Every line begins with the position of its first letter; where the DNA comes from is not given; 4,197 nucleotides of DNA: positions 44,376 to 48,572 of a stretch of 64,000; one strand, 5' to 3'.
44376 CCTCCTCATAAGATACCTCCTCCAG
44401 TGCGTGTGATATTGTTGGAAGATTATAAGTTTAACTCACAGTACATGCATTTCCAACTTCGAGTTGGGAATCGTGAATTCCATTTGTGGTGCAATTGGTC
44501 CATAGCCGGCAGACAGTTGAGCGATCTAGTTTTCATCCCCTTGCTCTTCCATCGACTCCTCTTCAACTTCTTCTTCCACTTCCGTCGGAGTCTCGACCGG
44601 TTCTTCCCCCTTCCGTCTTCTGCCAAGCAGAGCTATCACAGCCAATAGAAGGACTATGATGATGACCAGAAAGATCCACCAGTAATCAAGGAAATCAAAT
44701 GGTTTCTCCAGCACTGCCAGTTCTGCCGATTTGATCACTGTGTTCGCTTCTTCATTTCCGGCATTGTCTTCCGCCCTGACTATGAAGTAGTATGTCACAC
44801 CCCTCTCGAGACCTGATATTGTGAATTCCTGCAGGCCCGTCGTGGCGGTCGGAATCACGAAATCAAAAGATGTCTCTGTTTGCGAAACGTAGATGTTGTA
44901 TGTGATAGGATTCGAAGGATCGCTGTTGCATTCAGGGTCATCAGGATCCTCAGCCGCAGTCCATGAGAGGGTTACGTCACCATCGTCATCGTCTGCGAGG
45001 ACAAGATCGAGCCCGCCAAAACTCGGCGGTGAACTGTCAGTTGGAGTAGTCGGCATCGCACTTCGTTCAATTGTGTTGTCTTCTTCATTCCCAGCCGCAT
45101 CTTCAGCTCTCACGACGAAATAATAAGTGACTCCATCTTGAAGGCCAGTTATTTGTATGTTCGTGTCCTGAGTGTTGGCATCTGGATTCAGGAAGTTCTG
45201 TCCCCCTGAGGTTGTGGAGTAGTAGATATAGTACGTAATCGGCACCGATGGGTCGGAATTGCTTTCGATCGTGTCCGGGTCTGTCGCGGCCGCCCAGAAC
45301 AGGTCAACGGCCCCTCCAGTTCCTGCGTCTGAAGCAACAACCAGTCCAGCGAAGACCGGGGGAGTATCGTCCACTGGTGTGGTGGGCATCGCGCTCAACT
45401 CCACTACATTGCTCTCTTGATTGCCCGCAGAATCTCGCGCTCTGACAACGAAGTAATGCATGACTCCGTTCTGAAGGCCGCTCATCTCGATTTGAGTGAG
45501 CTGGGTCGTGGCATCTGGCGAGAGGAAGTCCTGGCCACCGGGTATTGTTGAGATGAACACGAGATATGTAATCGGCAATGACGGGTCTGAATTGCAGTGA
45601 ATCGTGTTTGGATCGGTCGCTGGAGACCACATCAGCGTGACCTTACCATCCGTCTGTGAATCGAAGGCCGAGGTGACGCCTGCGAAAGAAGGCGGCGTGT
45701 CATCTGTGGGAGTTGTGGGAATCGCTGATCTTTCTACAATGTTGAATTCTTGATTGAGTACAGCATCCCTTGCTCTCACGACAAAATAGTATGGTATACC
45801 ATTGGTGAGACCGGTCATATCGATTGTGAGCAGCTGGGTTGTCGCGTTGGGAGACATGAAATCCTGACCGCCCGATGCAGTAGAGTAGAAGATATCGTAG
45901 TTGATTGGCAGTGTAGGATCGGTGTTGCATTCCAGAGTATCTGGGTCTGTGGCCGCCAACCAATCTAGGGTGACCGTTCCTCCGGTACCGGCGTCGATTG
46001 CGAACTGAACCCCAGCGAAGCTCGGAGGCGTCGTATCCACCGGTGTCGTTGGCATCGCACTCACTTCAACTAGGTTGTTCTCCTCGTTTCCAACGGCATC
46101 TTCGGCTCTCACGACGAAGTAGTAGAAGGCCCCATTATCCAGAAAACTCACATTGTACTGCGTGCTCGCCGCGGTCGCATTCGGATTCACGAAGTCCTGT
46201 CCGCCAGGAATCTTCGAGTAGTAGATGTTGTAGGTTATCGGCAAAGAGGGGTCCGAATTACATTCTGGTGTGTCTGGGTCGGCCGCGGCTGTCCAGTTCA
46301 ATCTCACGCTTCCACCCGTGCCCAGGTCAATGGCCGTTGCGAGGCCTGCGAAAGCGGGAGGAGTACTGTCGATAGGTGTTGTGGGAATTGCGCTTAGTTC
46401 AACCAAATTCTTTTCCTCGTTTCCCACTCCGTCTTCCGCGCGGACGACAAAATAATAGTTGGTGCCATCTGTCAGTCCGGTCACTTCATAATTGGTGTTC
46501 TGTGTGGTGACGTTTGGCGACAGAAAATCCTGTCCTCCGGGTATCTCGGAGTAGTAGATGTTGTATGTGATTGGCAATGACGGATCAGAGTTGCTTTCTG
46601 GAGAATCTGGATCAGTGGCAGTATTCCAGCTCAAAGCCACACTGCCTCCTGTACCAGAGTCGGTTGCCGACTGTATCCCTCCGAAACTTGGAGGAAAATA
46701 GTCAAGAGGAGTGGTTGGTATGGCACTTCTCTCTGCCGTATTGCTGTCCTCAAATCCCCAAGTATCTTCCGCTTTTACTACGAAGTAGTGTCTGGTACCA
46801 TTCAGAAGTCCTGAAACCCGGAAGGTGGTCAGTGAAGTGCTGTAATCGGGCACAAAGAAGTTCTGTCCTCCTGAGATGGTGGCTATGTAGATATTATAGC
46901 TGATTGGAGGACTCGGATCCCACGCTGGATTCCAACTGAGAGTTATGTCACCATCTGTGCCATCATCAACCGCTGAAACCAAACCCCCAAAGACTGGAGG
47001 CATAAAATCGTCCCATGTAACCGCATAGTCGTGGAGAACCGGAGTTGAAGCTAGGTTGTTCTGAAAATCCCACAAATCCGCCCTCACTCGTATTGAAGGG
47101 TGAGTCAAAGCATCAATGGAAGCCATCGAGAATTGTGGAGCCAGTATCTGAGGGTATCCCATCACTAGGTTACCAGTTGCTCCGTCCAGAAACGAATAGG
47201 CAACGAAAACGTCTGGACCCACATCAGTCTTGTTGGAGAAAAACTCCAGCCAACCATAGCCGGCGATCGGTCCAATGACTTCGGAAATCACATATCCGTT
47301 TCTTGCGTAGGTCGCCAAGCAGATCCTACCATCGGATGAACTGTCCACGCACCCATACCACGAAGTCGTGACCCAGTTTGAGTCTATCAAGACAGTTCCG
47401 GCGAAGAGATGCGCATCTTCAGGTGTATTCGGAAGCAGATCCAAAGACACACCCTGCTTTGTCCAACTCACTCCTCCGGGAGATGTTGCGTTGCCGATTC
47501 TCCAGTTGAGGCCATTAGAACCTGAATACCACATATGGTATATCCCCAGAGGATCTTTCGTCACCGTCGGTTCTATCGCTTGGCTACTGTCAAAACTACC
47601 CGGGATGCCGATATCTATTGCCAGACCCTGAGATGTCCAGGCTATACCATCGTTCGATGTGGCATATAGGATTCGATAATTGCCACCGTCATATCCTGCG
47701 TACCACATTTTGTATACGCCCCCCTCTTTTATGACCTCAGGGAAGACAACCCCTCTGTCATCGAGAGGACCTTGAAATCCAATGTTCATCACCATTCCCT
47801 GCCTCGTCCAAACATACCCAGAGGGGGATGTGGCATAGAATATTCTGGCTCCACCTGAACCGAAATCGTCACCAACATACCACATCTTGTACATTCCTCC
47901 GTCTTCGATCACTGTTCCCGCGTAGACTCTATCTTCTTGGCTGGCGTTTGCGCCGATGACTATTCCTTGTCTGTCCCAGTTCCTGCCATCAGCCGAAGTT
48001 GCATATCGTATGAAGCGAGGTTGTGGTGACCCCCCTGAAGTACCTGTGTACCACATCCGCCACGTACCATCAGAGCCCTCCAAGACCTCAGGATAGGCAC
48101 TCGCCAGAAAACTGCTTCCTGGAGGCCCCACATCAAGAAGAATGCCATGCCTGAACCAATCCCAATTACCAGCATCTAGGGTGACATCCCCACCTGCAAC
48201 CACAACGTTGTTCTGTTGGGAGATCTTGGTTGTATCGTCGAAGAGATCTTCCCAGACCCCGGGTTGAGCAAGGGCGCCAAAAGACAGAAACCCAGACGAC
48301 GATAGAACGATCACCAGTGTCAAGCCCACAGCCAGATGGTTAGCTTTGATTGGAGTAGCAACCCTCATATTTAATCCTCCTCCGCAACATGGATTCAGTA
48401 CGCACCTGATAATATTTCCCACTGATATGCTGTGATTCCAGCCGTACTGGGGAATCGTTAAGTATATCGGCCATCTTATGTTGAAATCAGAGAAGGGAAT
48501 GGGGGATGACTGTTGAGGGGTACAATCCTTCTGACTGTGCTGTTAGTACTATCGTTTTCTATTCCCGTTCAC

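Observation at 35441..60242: Candidate novel surface system: six paralogous genes with an internally repetitive five-bladed beta-propeller head on three stalk architectures, each present twice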

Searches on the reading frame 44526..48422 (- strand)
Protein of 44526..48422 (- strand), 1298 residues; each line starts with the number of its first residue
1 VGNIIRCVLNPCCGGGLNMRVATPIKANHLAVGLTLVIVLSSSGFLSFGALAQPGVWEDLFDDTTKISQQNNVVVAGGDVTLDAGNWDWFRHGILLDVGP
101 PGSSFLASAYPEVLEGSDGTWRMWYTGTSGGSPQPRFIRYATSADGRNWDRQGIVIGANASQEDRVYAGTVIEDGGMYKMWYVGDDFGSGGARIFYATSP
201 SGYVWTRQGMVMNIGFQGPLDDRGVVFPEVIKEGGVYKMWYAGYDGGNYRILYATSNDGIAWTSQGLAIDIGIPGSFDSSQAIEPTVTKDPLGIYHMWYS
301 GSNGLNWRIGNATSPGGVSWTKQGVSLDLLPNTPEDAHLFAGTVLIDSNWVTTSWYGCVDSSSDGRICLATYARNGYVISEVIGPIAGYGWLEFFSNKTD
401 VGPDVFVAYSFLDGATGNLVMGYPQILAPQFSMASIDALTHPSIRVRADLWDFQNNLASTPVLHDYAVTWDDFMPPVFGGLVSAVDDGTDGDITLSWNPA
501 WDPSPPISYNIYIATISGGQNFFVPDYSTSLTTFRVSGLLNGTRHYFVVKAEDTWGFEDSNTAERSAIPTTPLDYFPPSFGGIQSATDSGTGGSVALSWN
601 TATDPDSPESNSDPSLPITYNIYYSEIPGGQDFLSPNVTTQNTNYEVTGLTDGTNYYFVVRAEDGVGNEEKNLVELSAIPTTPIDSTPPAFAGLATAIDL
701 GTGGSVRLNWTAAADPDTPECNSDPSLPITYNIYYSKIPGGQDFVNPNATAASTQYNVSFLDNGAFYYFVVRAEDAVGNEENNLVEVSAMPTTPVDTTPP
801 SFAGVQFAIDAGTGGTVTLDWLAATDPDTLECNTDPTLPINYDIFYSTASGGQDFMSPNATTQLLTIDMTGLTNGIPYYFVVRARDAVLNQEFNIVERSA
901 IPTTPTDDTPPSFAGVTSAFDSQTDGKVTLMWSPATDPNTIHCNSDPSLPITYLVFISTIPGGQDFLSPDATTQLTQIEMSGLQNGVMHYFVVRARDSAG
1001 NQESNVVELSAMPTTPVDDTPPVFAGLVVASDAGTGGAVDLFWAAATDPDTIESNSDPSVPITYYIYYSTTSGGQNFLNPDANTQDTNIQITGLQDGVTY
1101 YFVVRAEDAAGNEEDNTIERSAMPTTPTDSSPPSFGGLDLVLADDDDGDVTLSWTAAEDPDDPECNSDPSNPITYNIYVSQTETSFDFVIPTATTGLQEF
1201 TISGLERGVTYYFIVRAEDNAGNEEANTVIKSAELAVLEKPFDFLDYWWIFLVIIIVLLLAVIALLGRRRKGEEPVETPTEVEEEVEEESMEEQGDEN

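Call 4: search_protein_families(library=pfam, proteins=[window:44526-48422:-], max_evalue=0.01)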
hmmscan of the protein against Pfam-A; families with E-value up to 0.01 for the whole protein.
window:44526-48422:- (1298 aa): 7 families
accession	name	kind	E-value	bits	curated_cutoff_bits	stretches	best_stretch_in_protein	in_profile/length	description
PF00041.27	fn3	-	9.4e-37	125.5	25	5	589-670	10-76/84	Fibronectin type III domain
PF16656.11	Pur_ac_phosph_N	-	1e-14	55.3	30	1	591-664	11-82/93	Purple acid Phosphatase, N-terminal domain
PF25059.1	FN3_DSCAM-DSCAML_C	-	8.3e-13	48.9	39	0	1060-1116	18-74/89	DSCAM/DSCAML C-terminal Fn3-like domain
PF24489.1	Ig_J_second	-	8.7e-11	42.2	27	0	746-793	46-95/105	Tip attachment protein J second Ig-like domain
PF07353.17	Uroplakin_II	-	6.7e-08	32.6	20.4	1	640-686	94-140/179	Uroplakin II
PF19077.6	Big_13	-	6.4e-06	27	27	0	1085-1117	60-94/102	Bacterial Ig-like domain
PF00251.26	Glyco_hydro_32N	-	1.8e-05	24.9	22.1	1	118-266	19-173/307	Glycosyl hydrolases family 32 N-terminal domain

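Call 6: search_protein_families(library=ncbifam, proteins=[window:44526-48422:-], max_evalue=0.01)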
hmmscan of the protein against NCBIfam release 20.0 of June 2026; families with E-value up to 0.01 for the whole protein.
window:44526-48422:- (1298 aa): 3 families
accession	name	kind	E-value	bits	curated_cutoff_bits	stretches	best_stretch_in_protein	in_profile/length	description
NF045522.1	MXAN_2561_fam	equivalog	4.2e-22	79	150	3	1079-1125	213-259/304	MXAN_2561 family MXYO-CTERM-anchored protein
NF052550.1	BManbPhaseBMBP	equivalog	1.6e-07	31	450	1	192-270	58-138/296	beta-1,2-mannobiose phosphorylase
NF058598.1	BetMansidBT3780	equivalog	1.2e-05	24.6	550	0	188-278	89-184/366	beta-1,2-mannosidase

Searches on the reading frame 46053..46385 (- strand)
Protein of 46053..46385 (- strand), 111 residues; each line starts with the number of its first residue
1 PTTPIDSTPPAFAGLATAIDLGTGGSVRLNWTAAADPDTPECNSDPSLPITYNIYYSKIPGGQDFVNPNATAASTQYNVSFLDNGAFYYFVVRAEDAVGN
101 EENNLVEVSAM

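Call 70: find_related_loci(query=A6, collection=metagenome_contigs, flank=10000)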
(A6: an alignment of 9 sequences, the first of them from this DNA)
Query A6 (111 aa) in metagenome_contigs; peptide patterns used: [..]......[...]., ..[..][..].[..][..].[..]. (x = any residue, [..] = any of these).
232 stretches matched a pattern; 192 encode a relative of the query (tblastn E <= 1e-3); the best 80 are kept; 80 distinct loci.
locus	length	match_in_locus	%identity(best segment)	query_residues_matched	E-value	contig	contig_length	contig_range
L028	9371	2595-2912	58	1-106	1e-31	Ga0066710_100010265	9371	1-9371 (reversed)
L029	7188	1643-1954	58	1-104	1e-31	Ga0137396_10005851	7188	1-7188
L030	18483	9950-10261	51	1-104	2e-28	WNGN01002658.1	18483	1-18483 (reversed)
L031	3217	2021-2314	53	4-110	7e-27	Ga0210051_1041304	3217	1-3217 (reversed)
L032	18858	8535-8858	46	4-111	1e-24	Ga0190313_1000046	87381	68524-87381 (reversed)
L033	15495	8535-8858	46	4-111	1e-24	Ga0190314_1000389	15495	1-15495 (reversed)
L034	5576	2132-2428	44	2-110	2e-24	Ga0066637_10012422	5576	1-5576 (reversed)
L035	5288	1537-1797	51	12-107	1e-23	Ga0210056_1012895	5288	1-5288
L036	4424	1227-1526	47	4-110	4e-22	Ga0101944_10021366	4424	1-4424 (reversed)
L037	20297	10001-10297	45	6-110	9e-21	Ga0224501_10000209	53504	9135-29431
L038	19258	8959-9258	43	5-110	2e-20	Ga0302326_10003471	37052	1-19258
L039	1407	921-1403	43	5-110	2e-20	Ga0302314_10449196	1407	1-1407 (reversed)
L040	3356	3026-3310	48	6-108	3e-20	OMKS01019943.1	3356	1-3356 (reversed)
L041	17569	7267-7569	42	6-109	7e-20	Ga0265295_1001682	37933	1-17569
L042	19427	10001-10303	49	3-110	1e-24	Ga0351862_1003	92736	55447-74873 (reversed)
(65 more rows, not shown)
